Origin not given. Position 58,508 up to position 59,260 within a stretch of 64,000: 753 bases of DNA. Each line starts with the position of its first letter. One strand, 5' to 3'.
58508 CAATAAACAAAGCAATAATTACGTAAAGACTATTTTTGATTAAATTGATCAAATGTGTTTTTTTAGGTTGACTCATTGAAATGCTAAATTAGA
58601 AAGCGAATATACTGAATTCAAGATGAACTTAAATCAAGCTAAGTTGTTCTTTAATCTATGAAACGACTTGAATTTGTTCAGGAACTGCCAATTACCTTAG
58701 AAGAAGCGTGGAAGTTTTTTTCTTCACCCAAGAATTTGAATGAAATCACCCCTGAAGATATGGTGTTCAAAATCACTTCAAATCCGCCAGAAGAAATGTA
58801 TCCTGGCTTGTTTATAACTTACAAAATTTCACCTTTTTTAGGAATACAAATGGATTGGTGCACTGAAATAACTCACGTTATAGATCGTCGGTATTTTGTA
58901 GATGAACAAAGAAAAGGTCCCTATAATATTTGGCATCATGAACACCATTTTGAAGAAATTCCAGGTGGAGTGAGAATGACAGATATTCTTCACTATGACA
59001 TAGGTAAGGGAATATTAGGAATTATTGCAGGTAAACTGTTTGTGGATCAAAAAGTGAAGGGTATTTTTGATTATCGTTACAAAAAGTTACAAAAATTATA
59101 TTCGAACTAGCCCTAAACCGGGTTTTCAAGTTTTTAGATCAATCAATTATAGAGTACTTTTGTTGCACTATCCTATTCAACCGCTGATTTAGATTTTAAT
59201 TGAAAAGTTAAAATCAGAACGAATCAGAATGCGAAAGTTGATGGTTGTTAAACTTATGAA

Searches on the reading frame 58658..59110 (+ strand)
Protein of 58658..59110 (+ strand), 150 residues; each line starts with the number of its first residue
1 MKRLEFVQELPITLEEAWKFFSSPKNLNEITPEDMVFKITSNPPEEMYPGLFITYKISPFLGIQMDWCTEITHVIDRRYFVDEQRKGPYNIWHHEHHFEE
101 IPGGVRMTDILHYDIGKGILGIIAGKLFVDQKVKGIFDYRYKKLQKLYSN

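Call 33: search_protein_families(library=ncbifam, proteins=[window:58658-59110:+], max_evalue=1)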
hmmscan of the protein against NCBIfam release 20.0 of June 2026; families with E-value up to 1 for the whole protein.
window:58658-59110:+ (150 aa): 0 families

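Call 84: search_protein_families(library=pfam, proteins=[window:58658-59110:+], max_evalue=0.01)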
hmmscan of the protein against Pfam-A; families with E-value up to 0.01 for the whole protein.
window:58658-59110:+ (150 aa): 1 family
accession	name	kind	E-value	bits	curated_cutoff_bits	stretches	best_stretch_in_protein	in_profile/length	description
PF03364.25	Polyketide_cyc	-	0.00017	22.2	23.4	1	11-127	2-113/126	Polyketide cyclase / dehydrase and lipid transport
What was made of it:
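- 58658..59110 (+): 150-aa SRPBCC/START-like protein just upstream of the exosortase. Conserved in the clade; its role is unknown. PF03364 22.2 bits, just under the gathering cutoff of 23.4 (call 84).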
